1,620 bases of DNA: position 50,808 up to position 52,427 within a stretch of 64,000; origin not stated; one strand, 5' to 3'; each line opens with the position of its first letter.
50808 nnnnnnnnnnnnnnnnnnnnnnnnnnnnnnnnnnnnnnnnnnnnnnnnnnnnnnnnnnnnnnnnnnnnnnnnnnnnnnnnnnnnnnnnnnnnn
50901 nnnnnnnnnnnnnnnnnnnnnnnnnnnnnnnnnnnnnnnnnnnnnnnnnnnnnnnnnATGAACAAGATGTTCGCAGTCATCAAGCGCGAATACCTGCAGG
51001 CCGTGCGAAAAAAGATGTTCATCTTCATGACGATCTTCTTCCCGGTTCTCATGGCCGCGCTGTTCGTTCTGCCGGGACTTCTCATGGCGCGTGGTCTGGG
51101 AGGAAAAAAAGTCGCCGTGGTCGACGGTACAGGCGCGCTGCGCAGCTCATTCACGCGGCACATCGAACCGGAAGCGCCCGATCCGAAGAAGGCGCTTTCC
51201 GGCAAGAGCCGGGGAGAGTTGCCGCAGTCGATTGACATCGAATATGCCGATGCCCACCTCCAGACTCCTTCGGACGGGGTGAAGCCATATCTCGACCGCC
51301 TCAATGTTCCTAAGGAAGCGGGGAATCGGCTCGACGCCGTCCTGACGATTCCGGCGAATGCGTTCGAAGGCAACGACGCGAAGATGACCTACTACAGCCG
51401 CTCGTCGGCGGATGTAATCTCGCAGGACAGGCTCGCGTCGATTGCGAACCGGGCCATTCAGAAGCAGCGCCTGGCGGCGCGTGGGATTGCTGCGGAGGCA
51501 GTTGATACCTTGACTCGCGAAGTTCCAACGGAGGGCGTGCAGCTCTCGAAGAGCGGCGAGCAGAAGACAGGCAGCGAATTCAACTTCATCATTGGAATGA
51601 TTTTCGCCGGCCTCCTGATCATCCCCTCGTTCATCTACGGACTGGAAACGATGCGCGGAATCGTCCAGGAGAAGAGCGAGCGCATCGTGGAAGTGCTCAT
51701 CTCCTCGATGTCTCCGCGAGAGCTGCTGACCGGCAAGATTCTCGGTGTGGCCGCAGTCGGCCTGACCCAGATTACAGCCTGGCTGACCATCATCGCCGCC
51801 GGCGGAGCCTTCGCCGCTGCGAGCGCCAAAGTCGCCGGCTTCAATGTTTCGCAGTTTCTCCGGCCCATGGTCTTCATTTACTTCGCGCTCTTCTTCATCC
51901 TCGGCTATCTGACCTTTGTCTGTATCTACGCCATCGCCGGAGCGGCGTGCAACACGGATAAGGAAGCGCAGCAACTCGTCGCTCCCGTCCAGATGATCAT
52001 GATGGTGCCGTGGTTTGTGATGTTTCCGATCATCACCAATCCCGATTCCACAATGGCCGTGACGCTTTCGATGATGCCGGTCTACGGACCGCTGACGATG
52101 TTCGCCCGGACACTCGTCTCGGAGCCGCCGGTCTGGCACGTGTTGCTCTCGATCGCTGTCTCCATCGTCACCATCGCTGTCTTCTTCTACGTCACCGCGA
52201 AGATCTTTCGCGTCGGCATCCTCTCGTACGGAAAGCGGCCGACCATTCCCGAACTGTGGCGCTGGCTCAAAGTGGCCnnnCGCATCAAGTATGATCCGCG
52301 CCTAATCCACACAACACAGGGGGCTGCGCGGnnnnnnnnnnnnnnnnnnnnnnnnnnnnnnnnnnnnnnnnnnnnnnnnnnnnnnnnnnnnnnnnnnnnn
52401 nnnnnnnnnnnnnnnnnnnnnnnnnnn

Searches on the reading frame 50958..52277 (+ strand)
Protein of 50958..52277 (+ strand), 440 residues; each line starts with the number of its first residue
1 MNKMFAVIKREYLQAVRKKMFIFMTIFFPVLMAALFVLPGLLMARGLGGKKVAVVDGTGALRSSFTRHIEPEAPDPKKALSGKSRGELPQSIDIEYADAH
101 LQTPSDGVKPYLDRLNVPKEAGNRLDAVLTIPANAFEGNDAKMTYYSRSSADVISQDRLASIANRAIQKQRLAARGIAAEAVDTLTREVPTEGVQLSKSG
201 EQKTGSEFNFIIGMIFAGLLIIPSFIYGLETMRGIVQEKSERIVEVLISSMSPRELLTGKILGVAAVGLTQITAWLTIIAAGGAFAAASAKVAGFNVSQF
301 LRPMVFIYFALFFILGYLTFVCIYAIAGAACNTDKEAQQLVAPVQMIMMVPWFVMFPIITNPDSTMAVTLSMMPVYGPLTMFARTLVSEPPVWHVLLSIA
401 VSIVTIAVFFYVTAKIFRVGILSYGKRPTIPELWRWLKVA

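Call 61: search_protein_families(library=pfam, proteins=[window:50958-52277:+], max_evalue=0.00001)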
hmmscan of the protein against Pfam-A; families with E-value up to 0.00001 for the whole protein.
window:50958-52277:+ (440 aa): 2 families
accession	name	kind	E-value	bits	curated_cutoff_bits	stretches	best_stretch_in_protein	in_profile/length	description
PF12698.13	ABC2_membrane_3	-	6.6e-49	167.3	31.6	1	19-414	1-346/347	ABC-2 family transporter protein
PF12679.13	ABC2_membrane_2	-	1.5e-11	44.6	27.2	1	6-391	2-243/283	ABC-2 family transporter protein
